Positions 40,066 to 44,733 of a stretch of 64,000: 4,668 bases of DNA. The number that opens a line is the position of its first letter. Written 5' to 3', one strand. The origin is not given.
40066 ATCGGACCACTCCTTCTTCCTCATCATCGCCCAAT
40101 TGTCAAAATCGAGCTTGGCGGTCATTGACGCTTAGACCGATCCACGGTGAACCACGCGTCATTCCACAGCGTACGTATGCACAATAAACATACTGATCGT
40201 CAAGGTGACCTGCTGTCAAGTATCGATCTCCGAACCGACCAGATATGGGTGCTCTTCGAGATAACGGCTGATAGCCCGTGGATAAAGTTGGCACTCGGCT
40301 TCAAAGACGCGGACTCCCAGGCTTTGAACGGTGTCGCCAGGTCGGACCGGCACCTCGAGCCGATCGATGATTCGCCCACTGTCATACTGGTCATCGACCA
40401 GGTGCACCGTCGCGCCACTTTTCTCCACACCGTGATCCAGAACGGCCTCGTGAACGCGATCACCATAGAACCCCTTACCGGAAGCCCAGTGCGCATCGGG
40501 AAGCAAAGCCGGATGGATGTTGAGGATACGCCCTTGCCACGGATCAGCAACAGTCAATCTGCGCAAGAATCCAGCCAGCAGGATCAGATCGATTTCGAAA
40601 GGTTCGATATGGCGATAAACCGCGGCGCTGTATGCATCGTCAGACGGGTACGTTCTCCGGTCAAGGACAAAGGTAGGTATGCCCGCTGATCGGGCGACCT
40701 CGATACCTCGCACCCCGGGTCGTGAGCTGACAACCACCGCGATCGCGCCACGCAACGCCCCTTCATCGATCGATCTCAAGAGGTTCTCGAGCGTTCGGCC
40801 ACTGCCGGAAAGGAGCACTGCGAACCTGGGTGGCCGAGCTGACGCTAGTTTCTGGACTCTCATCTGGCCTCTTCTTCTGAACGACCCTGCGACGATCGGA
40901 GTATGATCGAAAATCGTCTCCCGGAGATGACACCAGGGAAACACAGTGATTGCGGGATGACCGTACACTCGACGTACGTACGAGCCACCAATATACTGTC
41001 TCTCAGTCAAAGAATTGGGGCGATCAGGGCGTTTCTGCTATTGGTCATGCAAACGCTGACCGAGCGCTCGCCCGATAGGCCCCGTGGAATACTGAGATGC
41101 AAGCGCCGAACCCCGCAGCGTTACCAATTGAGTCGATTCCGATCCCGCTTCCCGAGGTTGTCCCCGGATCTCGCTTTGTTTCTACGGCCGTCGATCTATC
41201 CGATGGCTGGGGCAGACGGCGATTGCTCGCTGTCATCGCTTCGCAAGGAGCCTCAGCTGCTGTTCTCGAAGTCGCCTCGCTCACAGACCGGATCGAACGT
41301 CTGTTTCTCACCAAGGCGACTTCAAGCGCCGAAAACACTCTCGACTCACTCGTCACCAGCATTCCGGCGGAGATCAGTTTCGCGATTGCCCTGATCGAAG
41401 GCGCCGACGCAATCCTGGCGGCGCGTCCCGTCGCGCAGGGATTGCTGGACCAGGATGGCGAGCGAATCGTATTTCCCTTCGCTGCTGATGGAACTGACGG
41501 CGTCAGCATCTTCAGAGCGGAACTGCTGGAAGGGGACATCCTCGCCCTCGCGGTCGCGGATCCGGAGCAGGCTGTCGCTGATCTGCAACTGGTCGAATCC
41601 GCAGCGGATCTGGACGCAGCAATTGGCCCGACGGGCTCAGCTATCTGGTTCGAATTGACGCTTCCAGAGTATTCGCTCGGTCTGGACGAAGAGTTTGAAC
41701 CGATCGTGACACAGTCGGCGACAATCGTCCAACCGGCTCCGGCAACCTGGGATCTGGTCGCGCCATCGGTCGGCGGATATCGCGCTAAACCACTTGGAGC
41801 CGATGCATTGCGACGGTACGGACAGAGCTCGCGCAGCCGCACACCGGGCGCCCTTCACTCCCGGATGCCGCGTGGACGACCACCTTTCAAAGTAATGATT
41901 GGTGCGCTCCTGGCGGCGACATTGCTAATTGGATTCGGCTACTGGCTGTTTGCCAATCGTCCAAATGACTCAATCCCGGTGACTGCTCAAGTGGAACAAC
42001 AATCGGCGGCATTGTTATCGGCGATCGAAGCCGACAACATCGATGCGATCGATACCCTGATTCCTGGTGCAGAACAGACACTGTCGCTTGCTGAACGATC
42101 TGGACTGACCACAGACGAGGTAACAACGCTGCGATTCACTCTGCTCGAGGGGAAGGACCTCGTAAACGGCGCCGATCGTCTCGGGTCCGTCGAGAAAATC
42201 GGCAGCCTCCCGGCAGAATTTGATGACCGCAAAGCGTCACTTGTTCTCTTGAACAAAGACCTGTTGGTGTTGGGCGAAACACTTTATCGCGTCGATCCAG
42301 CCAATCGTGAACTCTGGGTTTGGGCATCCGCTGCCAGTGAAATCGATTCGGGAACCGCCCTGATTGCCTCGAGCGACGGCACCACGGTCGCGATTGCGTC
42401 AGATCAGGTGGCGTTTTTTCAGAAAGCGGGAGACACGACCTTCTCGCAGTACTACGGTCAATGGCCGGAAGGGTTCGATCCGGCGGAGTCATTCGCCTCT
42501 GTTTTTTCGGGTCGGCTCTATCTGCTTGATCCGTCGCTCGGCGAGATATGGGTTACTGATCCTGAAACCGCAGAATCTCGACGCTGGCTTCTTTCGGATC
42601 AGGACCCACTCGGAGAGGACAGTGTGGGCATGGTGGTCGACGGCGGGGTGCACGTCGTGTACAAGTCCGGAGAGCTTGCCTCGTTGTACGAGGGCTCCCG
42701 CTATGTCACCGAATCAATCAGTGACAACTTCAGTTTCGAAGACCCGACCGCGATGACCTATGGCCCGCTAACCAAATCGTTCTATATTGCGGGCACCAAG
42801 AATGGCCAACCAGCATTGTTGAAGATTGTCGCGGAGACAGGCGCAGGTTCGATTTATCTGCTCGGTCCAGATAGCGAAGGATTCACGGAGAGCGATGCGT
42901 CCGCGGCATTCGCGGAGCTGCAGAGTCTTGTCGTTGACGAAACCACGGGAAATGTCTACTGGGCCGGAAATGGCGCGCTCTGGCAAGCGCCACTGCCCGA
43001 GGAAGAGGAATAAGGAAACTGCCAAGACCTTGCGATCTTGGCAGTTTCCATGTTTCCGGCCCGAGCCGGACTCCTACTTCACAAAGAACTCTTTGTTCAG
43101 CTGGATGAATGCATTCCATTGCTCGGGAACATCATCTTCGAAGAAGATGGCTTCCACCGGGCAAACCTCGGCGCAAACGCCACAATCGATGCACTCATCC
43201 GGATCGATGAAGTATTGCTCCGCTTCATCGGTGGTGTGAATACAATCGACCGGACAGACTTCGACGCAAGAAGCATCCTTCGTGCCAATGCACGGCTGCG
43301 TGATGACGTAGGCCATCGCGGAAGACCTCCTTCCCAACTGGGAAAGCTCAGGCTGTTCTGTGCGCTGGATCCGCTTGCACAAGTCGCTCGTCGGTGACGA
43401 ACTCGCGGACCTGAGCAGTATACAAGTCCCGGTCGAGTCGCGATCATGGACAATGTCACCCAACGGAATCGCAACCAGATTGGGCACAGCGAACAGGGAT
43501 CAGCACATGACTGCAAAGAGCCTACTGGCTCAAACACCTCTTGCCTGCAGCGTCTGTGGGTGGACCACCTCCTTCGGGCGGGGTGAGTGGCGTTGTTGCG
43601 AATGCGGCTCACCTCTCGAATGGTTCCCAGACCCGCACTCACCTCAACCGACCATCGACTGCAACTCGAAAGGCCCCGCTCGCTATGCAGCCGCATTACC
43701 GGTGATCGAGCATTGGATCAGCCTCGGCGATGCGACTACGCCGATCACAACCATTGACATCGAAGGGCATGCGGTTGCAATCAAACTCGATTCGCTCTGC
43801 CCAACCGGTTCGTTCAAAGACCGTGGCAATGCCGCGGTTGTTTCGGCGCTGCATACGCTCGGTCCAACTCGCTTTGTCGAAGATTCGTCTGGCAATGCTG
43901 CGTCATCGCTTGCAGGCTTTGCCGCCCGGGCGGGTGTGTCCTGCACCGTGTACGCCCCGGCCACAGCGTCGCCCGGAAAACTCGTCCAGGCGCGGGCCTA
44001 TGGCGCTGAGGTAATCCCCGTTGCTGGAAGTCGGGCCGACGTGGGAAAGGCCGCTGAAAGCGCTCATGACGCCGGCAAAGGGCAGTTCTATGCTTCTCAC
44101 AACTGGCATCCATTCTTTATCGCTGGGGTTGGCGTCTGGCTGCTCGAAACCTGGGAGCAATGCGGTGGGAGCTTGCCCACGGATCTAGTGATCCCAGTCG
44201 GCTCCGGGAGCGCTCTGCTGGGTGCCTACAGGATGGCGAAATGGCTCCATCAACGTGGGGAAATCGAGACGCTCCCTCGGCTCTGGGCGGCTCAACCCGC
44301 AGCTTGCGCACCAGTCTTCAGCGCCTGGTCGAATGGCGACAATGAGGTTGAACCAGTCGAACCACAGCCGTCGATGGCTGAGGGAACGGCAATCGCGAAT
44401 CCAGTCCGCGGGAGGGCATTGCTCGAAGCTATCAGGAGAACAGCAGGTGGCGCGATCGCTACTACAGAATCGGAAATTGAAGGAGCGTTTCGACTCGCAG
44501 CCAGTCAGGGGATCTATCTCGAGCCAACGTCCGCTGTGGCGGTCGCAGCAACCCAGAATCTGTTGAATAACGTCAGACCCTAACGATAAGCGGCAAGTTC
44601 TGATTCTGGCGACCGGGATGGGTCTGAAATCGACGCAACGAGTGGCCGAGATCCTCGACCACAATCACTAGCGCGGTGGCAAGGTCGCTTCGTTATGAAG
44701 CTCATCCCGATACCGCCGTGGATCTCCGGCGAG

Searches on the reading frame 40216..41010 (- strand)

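Call 38: search_protein_families(library=pfam, proteins=[window:40216-41010:-], max_evalue=0.001)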
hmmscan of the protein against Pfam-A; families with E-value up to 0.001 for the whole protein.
window:40216-41010:- (264 aa): 1 family
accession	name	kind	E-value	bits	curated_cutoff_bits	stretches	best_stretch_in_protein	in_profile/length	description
PF00551.24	Formyl_trans_N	-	4.3e-38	131.3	26.1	1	62-247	2-181/181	Formyl transferase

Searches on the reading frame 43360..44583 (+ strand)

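Call 38: search_protein_families(library=pfam, proteins=[window:43360-44583:+], max_evalue=0.001)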
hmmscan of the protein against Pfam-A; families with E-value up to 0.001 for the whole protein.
window:43360-44583:+ (407 aa): 1 family
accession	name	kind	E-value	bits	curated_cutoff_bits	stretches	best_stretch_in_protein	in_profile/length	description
PF00291.31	PALP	-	1.2e-57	195.9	35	1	122-401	3-279/295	Pyridoxal-phosphate dependent enzyme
